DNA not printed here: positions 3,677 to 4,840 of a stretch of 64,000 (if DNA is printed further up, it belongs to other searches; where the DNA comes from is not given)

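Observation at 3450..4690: DnaB ATPase domain without its N-terminal domain; the coupled upstream ORF may be the detached N-domain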

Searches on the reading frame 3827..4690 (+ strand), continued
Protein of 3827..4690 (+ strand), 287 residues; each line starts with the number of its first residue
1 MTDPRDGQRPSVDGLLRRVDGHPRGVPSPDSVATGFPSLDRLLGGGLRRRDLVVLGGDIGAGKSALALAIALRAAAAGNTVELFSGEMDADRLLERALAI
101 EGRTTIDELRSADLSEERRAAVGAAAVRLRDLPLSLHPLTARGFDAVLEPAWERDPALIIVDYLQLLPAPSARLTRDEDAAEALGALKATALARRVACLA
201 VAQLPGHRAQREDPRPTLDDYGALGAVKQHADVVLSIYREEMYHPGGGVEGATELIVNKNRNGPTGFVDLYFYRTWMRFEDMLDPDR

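Call 34: find_related_loci(query=window:3827-4690:+, collection=genome_contigs, flank=10000)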
Query window:3827-4690:+ (287 aa) in genome_contigs; peptide patterns used: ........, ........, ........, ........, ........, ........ (x = any residue, [..] = any of these).
465 stretches matched a pattern; 160 encode a relative of the query (tblastn E <= 1e-3); the best 80 are kept; 80 distinct loci.
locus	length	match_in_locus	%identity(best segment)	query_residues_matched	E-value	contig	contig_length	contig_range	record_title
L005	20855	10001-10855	73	1-285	8e-132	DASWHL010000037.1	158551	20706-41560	MAG TPA_asm: Gemmatimonadales bacterium isolate SMAG_U2841 k141_70286, whole genome shotgun sequence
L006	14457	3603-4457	73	1-285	2e-128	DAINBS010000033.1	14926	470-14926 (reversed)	MAG TPA_asm: Gemmatimonadales bacterium isolate CTOTU25590 NODE_1546_length_14926_cov_5.131128, whole genome shotgun seq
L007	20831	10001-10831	72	8-284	5e-127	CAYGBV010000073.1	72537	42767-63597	MAG TPA_asm: uncultured Gemmatimonadaceae bacterium isolate ERP108616_co1_411 genome assembly, contig: k119_1148887, who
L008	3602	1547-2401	69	1-285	4e-130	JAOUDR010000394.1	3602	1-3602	MAG: Gemmatimonadota bacterium isolate 4_1_Jan_SF_Bin35 4_1_Jan_SF_Bin35_scaffold_15124_c1, whole genome shotgun sequenc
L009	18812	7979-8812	70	9-286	3e-127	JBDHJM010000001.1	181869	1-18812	MAG: Gemmatimonadota bacterium isolate BHB10-26_Bin_197 BHB10-26_Bin_197_scaffold_308, whole genome shotgun sequence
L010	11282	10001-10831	69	9-285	2e-123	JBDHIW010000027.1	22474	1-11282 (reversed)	MAG: Gemmatimonadota bacterium isolate BHB10-2_Bin_373 BHB10-2_Bin_373_scaffold_17360, whole genome shotgun sequence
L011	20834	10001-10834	68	9-286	2e-122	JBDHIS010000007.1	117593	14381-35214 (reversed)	MAG: Gemmatimonadota bacterium isolate BHB10-2_Bin_329 BHB10-2_Bin_329_scaffold_495, whole genome shotgun sequence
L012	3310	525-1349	69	11-285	7e-126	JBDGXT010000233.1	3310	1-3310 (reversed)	MAG: Gemmatimonadota bacterium isolate M3-30_Bin_181 M3-30_Bin_181_scaffold_171288, whole genome shotgun sequence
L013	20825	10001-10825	69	11-285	8e-122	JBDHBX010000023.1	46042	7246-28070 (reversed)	MAG: Gemmatimonadota bacterium isolate M8-12_Bin_273 M8-12_Bin_273_scaffold_1477, whole genome shotgun sequence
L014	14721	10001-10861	65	1-287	5e-120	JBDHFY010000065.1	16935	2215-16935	MAG: Gemmatimonadota bacterium isolate M8-58_Bin_338 M8-58_Bin_338_scaffold_15418, whole genome shotgun sequence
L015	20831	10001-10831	70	11-287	3e-120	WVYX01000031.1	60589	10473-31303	MAG: Gemmatimonadales bacterium isolate CS3-C064 C_merged_R1_(paired)_contig_3725, whole genome shotgun sequence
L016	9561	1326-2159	66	9-286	3e-119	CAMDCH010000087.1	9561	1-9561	MAG: bacterium HR33 isolate MaH-09apr19-82 genome assembly, contig: MaH-09apr19-C17956, whole genome shotgun sequence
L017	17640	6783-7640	69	1-286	1e-118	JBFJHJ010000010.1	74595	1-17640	MAG: Gemmatimonadales bacterium isolate Mix_sand16.2022.02.G.53 k141_854916_length_74595_cov_15.1485, whole genome shotg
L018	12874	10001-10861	63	1-287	2e-117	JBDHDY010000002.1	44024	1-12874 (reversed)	MAG: Gemmatimonadota bacterium isolate M8-44_Bin_129 M8-44_Bin_129_scaffold_1159, whole genome shotgun sequence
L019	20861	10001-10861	67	1-287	3e-117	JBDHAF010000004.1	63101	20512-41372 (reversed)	MAG: Gemmatimonadota bacterium isolate M3-44_Bin_147 M3-44_Bin_147_scaffold_893, whole genome shotgun sequence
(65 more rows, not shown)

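Call 39: search_solved_structures(query=window:3827-4690:+, max_evalue=1e-10, show_alignments=4)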
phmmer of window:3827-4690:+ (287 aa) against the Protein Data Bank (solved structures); distinct sequences matched with E-value up to 1e-10: 15.
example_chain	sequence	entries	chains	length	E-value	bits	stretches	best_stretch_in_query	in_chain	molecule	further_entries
2q6t_A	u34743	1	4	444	1e-31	113.8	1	31-282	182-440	DnaB replication fork helicase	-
2r6a_A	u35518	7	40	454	1.2e-31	113.6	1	31-281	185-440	Replicative helicase | Replicative DNA helicase DnaB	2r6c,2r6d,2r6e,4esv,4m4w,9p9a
2vye_A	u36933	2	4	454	1.8e-31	113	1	31-281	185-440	REPLICATIVE DNA HELICASE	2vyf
6kza_A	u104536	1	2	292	2.1e-31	112.8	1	31-285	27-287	Replicative DNA helicase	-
9dls_A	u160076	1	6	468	4.5e-31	111.7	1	30-285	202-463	Replicative DNA helicase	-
6t66_A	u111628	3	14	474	4.7e-31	111.6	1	30-285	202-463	Replicative DNA helicase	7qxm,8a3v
6bbm_A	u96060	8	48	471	7.5e-31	111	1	31-285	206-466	Replicative DNA helicase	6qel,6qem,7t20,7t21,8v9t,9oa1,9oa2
7t22_A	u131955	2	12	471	7.5e-31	111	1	31-285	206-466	Replicative DNA helicase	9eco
4nmn_A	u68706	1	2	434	2.8e-29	105.8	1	32-281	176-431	Replicative DNA helicase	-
4a1f_A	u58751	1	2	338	4e-24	88.9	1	25-244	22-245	REPLICATIVE DNA HELICASE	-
4zc0_A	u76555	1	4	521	2.3e-23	86.4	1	27-244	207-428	Replicative DNA helicase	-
3bh0_A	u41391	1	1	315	4.3e-22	82.2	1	20-280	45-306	DNAB-LIKE REPLICATIVE HELICASE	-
3bgw_A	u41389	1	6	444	1.2e-21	80.7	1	20-280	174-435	DNAB-Like Replicative Helicase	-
3cmu_A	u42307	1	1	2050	3.4e-14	56.3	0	29-101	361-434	Protein recA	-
3cmt_A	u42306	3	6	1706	2.5e-12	50.2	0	29-101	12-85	Protein recA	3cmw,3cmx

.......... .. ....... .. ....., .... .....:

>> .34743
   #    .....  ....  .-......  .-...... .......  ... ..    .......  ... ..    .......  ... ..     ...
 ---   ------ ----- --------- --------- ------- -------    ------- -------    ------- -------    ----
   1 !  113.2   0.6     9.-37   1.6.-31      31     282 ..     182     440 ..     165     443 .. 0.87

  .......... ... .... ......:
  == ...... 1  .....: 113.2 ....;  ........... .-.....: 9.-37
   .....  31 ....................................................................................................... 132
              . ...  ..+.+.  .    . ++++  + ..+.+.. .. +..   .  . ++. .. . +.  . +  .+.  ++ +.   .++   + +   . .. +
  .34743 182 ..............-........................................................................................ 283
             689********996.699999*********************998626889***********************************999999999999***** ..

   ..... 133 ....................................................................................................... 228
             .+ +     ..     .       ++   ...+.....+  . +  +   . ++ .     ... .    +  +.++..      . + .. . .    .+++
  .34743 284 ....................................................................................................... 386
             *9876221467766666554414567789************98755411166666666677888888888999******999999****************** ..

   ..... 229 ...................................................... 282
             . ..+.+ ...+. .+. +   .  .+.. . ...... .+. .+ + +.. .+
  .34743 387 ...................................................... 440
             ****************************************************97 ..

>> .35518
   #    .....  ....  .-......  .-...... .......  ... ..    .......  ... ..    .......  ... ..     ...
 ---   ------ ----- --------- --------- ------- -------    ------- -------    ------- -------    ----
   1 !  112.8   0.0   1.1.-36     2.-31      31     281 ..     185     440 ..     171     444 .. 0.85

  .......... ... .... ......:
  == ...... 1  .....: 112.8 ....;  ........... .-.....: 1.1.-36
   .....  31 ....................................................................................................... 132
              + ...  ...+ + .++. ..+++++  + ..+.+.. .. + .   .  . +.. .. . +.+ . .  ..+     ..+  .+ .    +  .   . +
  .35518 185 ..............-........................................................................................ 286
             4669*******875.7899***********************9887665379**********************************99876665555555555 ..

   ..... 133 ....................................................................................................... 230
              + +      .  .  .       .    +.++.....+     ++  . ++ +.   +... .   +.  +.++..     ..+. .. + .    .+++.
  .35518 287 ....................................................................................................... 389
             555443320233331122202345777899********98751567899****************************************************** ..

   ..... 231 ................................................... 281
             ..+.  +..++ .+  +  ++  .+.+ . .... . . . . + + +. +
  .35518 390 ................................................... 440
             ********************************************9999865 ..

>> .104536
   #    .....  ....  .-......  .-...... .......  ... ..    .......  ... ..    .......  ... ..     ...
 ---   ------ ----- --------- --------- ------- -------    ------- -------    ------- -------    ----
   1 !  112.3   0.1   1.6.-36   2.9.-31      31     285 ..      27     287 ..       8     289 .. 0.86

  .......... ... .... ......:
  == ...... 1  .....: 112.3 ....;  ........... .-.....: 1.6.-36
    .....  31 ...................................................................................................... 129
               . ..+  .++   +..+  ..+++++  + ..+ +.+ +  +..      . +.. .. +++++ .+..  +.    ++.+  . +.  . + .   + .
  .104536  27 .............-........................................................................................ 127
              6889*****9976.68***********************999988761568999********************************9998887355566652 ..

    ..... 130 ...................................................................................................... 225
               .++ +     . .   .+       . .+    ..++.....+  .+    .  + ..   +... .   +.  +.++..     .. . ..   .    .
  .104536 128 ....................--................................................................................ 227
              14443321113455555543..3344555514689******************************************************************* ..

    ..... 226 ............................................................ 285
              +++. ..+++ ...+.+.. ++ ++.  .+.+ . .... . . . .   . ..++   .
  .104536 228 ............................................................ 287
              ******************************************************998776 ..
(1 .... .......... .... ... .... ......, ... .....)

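Call 46: find_encoding_contigs(protein=P0200, flank=10000, max_places=2)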
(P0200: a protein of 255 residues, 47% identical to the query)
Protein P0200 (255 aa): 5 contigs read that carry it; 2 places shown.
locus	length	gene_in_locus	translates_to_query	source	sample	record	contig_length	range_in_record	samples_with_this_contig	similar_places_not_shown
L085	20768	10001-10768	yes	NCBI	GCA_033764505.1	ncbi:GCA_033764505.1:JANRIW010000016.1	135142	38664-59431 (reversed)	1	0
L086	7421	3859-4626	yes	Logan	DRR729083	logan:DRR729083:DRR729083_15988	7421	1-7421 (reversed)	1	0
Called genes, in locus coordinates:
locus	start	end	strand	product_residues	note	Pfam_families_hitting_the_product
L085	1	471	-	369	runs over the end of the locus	PF00534:Glycos_transf_1, PF13692:Glyco_trans_1_4, PF13524:Glyco_trans_1_2 (weak)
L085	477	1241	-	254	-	PF00535:Glycos_transf_2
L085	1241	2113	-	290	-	-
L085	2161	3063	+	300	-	PF13439:Glyco_transf_4 (weak), PF00534:Glycos_transf_1, PF13692:Glyco_trans_1_4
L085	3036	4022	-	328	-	PF13524:Glyco_trans_1_2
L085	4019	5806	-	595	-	PF00664:ABC_membrane, PF00005:ABC_tran, PF02463:SMC_N (weak)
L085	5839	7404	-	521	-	PF00072:Response_reg, PF08665:PglZ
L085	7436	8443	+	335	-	PF01075:Glyco_transf_9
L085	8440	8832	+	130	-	-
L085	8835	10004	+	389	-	PF13439:Glyco_transf_4, PF20706:GT4-conflict (weak), PF00534:Glycos_transf_1, PF13692:Glyco_trans_1_4, PF13524:Glyco_trans_1_2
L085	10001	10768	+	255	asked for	PF03796:DnaB_C, PF06745:ATPase (weak), PF13481:AAA_25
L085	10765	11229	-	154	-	PF27226:AF_1845 (weak)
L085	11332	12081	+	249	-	PF20772:TACO1_YebC_N, PF01709:Transcrip_reg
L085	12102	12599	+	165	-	PF02075:RuvC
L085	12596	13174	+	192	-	PF01330:RuvA_N, PF14520:HHH_5, PF07499:RuvA_C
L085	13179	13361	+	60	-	-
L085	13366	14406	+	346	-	PF06068:TIP49 (faint), PF05496:RuvB_N, PF00004:AAA, PF07728:AAA_5 (faint), PF17864:AAA_lid_4, PF05491:WHD_RuvB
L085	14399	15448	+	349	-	PF02547:Queuosine_synth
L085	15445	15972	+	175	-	PF12867:DinB_2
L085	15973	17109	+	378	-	PF01702:TGT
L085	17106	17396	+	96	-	PF02699:YajC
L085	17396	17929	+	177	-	PF01327:Pep_deformylase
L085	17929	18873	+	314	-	PF00551:Formyl_trans_N, PF02911:Formyl_trans_C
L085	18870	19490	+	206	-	PF02581:TMP-TENI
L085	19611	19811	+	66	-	PF02597:ThiS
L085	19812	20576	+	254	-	PF05690:ThiG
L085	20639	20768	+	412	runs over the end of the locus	PF01029:NusB, PF22458:RsmF-B_ferredox, PF01189:Methyltr_RsmB-F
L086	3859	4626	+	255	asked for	PF03796:DnaB_C, PF06745:ATPase (weak), PF13481:AAA_25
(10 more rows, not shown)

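Call 47: find_encoding_contigs(protein=P0381, flank=10000, max_places=2)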
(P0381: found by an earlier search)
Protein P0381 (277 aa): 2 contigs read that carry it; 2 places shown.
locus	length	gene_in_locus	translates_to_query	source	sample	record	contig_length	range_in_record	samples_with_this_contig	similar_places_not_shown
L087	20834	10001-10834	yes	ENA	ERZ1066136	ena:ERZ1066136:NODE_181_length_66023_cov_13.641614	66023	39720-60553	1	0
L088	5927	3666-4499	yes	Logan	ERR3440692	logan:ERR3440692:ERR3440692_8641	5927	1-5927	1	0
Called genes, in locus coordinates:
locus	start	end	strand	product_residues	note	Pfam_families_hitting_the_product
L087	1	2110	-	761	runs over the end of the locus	PF20256:MoCoBD_2 (weak), PF02738:MoCoBD_1, PF20256:MoCoBD_2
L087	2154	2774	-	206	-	-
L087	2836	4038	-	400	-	PF00266:Aminotran_5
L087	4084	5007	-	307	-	PF03279:Lip_A_acyltrans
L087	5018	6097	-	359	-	PF00534:Glycos_transf_1, PF13692:Glyco_trans_1_4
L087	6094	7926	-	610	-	PF00664:ABC_membrane, PF02463:SMC_N (faint), PF00005:ABC_tran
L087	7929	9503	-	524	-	PF00072:Response_reg, PF08665:PglZ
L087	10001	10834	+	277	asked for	PF13481:AAA_25, PF03796:DnaB_C, PF06745:ATPase (weak)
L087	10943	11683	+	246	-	PF20772:TACO1_YebC_N, PF01709:Transcrip_reg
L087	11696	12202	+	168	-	PF02075:RuvC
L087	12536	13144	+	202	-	PF01330:RuvA_N, PF14520:HHH_5, PF07499:RuvA_C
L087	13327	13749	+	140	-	-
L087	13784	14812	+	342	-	PF05496:RuvB_N, PF01078:Mg_chelatase (faint), PF00004:AAA, PF07728:AAA_5, PF17864:AAA_lid_4, PF05491:WHD_RuvB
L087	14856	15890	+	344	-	PF02547:Queuosine_synth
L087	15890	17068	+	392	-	PF01702:TGT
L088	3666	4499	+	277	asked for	PF13481:AAA_25, PF03796:DnaB_C, PF06745:ATPase (weak)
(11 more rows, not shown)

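Call 51: find_homologous_proteins(query=A3, max_evalue=1e-30)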
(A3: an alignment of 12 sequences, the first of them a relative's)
Query A3 (12 sequences) (478 aa, profile of the alignment): 7470 proteins with E <= 1e-30 among 8000 candidates; the best 120 are listed.
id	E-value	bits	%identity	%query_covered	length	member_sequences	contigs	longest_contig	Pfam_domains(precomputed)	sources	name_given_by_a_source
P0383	5.9e-177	607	43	89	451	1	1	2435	PF06745.20,PF03796.22,PF00772.27,PF13481.13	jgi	jgi:replicative DNA helicase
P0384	7.1e-177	607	45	89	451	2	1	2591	PF06745.20,PF03796.22,PF00772.27,PF13481.13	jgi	jgi:replicative DNA helicase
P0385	9.0e-177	607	43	89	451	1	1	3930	PF06745.20,PF03796.22,PF00772.27,PF13481.13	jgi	jgi:replicative DNA helicase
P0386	1.2e-176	606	44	89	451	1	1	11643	PF06745.20,PF03796.22,PF00772.27,PF13481.13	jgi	jgi:replicative DNA helicase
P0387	1.5e-176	606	44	91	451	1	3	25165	PF06745.20,PF03796.22,PF00772.27,PF13481.13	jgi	jgi:replicative DNA helicase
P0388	2.6e-176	605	43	91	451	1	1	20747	PF06745.20,PF03796.22,PF00772.27,PF13481.13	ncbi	ncbi:replicative DNA helicase [Chloroflexota bacterium]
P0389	2.7e-176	605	44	91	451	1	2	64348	PF06745.20,PF03796.22,PF00772.27,PF13481.13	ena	-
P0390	4.1e-176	605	45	89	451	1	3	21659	PF06745.20,PF03796.22,PF00772.27,PF13481.13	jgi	-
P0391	4.3e-176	605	43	90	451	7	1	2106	PF06745.20,PF03796.22,PF00772.27,PF13481.13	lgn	-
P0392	4.4e-176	605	44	92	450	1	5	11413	PF06745.20,PF03796.22,PF00772.27,PF13481.13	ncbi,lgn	-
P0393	4.4e-176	605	44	91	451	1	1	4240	PF06745.20,PF03796.22,PF00772.27,PF13481.13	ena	-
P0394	4.8e-176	604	44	91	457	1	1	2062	PF03796.22,PF00772.27,PF13481.13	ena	-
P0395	6.0e-176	604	43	92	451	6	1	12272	PF06745.20,PF03796.22,PF00772.27,PF13481.13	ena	-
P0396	7.0e-176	604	44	90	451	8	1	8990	PF06745.20,PF03796.22,PF00772.27,PF13481.13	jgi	jgi:replicative DNA helicase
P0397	7.7e-176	604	43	92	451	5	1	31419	PF06745.20,PF03796.22,PF00772.27,PF13481.13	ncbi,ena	-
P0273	4.3e-175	601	100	100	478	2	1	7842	PF06745.20,PF03796.22,PF00772.27,PF13481.13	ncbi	-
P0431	3.4e-174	598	44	89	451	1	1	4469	PF06745.20,PF03796.22,PF00772.27,PF13481.13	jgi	jgi:replicative DNA helicase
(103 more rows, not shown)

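Call 56: search_protein_families(library=padloc, proteins=[window:3827-4690:+], max_evalue=0.01)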
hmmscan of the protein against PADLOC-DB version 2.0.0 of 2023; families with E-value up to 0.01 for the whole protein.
window:3827-4690:+ (287 aa): 2 families
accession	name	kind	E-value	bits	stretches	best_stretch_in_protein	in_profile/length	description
PDLC00914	TRIP13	-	7.6e-05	20.3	1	46-77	67-98/302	TRIP13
PDLC04140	mad8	-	0.0003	18.4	1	48-107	25-86/314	mads_8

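Call 57: search_protein_families(library=phrogs, proteins=[window:3827-4690:+], max_evalue=0.01)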
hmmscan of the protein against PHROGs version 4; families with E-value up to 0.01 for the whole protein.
window:3827-4690:+ (287 aa): 9 families
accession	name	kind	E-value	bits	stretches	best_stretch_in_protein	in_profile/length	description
phrog_19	-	DNA, RNA and nucleotide metabolism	2.2e-44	153.3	1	30-282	333-581/621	DnaB-like replicative helicase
phrog_243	-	DNA, RNA and nucleotide metabolism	2.1e-27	96.8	1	33-282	21-268/273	DnaB-like replicative helicase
phrog_11530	-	unknown function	1.1e-21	78.5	1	157-274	34-150/184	-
phrog_239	-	DNA, RNA and nucleotide metabolism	2e-16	61.1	1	32-280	339-597/801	DNA primase/helicase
phrog_19347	-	unknown function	2.5e-08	35.2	1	249-282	46-79/79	-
phrog_26214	-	unknown function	3.3e-05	23.7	1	36-97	41-101/420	-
phrog_97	-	other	3.6e-05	24.2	1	31-92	49-117/506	UvsX-like recombinase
phrog_8337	-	DNA, RNA and nucleotide metabolism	0.00023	21.7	1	30-103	48-123/273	DNA repair protein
phrog_5482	-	unknown function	0.0029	17.4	0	30-96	28-99/341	-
